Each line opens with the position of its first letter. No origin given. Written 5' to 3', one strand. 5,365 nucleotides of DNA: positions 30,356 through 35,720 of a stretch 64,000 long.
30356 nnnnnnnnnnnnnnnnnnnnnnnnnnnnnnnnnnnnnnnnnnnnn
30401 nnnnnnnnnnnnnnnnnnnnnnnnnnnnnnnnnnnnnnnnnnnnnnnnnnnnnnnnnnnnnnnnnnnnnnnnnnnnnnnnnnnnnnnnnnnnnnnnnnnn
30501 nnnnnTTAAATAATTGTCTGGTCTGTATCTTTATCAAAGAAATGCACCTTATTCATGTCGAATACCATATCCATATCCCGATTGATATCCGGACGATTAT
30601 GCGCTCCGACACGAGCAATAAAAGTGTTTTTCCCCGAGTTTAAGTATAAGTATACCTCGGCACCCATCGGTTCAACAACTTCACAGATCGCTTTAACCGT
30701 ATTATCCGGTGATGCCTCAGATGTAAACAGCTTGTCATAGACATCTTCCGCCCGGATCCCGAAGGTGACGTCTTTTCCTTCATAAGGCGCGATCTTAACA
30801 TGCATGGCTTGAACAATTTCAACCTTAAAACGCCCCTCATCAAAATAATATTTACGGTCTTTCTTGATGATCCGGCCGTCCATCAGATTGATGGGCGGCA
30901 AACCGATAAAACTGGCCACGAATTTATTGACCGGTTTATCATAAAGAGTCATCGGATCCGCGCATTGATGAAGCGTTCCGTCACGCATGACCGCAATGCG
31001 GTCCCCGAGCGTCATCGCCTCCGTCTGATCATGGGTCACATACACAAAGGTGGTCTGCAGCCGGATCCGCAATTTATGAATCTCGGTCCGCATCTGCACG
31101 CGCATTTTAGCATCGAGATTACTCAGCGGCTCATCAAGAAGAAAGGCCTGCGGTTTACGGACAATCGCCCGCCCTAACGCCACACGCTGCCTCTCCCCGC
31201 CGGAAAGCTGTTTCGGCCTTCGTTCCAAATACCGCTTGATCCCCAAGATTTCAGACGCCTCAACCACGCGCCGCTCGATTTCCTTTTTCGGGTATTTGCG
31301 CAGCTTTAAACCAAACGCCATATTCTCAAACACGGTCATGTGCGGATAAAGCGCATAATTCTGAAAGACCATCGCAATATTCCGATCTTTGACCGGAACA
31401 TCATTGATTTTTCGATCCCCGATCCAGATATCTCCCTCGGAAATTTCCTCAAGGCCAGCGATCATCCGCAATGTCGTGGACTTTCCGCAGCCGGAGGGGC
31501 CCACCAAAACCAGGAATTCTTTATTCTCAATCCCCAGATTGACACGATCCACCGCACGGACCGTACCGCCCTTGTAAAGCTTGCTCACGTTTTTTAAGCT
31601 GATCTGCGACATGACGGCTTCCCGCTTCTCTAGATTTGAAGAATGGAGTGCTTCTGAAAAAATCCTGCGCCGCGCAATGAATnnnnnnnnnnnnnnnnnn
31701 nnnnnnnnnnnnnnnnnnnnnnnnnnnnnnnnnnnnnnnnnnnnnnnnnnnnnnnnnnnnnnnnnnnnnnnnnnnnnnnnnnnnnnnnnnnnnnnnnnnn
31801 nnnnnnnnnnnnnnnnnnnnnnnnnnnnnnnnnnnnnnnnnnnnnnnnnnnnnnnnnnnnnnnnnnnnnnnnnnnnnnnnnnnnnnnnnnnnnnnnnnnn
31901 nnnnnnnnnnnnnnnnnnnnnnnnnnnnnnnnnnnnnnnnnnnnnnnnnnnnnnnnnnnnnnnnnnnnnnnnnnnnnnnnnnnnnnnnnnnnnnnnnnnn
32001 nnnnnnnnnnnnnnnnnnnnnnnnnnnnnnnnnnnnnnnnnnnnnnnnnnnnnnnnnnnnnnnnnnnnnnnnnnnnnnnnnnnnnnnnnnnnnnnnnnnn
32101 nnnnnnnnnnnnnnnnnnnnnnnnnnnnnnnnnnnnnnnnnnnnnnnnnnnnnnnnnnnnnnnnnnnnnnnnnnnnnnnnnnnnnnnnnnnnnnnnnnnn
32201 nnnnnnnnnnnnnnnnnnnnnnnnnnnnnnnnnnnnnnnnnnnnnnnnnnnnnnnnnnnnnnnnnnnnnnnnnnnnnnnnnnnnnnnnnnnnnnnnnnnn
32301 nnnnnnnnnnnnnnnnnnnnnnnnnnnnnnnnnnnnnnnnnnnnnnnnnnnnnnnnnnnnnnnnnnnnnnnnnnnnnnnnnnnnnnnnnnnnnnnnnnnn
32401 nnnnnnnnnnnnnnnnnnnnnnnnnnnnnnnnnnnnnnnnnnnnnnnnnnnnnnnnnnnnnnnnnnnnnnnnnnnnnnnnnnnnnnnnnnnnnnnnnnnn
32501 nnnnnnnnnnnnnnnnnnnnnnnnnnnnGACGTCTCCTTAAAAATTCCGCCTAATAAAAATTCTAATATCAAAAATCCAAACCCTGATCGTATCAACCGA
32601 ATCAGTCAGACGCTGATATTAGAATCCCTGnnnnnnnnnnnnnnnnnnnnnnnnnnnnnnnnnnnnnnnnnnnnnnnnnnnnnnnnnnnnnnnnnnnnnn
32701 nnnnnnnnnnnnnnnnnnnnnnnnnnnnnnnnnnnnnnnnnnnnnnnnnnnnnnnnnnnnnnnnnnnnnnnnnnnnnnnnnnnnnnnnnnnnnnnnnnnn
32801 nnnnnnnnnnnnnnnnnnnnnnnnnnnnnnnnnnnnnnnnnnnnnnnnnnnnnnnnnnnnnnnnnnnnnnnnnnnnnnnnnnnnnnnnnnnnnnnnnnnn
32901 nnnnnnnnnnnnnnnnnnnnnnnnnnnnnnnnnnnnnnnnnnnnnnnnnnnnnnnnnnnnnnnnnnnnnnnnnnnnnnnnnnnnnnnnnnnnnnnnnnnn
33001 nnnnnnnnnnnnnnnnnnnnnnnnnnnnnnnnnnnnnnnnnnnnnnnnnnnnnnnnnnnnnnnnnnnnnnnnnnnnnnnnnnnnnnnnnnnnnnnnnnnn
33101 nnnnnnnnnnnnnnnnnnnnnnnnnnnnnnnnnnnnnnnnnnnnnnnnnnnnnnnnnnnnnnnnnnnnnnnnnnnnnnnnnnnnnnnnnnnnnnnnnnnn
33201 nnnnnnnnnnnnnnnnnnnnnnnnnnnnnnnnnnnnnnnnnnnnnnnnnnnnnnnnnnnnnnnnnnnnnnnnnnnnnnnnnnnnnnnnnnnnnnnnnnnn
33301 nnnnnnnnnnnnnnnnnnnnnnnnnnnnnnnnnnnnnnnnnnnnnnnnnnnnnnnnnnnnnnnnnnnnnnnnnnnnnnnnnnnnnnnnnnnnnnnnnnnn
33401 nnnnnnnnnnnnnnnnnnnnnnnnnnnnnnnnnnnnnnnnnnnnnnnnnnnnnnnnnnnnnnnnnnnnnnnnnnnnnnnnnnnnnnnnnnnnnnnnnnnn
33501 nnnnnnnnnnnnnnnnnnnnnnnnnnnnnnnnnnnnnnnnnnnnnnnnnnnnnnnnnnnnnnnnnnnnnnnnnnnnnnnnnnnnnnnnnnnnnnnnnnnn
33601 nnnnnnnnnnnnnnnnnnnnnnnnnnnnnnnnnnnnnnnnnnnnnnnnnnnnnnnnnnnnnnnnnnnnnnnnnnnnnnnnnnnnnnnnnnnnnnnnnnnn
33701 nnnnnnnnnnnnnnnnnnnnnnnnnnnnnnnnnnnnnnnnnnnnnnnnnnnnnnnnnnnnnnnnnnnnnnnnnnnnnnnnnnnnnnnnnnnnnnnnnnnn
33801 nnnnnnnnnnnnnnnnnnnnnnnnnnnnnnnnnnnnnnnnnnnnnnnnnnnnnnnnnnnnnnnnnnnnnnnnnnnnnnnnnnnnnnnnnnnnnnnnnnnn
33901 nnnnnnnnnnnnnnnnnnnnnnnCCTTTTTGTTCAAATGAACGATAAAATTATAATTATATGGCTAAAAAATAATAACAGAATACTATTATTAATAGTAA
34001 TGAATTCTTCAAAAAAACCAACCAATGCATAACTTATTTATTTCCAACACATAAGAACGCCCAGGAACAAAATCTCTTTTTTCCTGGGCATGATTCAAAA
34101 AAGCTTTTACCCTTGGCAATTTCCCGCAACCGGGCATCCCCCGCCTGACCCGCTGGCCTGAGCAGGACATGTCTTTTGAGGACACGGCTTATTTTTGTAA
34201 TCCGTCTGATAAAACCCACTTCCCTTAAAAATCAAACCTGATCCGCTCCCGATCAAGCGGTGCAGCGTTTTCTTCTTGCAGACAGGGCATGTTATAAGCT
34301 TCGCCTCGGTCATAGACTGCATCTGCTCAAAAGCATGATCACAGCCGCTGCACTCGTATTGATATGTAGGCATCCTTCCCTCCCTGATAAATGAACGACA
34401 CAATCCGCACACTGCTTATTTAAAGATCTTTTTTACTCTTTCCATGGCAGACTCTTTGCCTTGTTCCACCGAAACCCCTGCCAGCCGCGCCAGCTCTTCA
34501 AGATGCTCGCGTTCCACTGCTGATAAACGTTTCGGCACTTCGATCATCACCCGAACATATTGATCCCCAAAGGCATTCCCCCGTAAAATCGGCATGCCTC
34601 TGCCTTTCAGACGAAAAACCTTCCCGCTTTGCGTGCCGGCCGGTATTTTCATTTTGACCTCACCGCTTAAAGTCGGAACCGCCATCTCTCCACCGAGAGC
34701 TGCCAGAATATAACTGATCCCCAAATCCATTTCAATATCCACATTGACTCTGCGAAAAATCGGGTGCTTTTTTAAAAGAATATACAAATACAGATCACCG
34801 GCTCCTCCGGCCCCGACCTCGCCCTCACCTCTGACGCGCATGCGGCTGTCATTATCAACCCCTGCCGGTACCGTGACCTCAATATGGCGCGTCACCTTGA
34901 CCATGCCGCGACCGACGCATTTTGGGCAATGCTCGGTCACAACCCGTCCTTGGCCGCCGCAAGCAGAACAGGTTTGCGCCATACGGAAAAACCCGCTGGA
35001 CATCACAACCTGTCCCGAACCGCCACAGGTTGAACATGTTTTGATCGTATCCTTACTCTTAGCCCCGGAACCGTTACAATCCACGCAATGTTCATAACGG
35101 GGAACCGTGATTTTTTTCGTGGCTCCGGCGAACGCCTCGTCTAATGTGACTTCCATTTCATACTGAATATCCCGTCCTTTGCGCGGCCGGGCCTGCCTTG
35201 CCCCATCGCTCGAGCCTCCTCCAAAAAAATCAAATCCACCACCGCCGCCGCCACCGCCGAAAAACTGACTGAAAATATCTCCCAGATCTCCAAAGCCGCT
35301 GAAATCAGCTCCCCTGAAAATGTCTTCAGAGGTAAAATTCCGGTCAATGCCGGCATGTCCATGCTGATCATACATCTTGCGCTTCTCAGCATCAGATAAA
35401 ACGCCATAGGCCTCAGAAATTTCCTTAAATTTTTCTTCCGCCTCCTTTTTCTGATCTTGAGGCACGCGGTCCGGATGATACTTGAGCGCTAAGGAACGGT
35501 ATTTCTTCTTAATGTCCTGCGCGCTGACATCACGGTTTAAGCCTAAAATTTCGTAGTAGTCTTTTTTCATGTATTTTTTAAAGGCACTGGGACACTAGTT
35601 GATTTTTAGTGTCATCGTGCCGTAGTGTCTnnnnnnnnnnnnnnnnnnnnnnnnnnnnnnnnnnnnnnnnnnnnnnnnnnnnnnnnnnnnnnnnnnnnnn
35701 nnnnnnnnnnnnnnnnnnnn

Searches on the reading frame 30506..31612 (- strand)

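Call 8: search_protein_families(library=pfam, proteins=[window:30506-31612:-])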
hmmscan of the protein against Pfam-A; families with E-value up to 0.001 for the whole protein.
window:30506-31612:- (368 aa): 6 families
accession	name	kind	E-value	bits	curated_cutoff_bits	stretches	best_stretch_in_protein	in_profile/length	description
PF00005.33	ABC_tran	-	2.4e-33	116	25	1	22-163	2-136/137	ABC transporter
PF17912.7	OB_MalK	-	1.2e-08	36.2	27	1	239-291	3-53/53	MalK OB fold domain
PF02463.25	SMC_N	-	1.1e-05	25.4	40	1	30-205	23-210/220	RecF/RecN/SMC N terminal domain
PF03215.21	Rad17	-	2.8e-05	24.6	23.8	1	26-98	40-112/186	Rad17 P-loop domain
PF13401.12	AAA_22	-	0.0003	21.5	27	1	30-75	4-33/130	AAA domain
PF13304.12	AAA_21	-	0.00093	19.8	27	0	33-69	1-49/304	AAA domain, putative AbiEii toxin, Type IV TA system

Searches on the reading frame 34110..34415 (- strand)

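Call 96: search_protein_families(library=pfam, proteins=[window:34110-34415:-], max_evalue=0.001)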
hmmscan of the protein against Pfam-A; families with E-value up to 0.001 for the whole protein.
window:34110-34415:- (102 aa): 1 family
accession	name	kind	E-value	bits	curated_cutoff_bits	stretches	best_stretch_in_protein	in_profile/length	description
PF09723.15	Zn_ribbon_8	-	4.2e-15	55.9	34.4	1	15-55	1-41/41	Zinc ribbon domain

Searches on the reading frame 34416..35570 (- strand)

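Call 25: search_protein_families(library=pfam, proteins=[window:34416-35570:-])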
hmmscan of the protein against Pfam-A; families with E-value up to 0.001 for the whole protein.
window:34416-35570:- (384 aa): 3 families
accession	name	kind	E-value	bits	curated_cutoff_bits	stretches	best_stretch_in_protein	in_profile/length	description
PF01556.23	DnaJ_C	-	9.2e-47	159.3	26.6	1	135-346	1-152/152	DnaJ C terminal domain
PF00226.36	DnaJ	-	3.5e-26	91.5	27.8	1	4-68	1-63/63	DnaJ domain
PF00684.25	DnaJ_CXXCXGXG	-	6.3e-14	52.4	32.7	1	162-222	1-65/65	DnaJ central domain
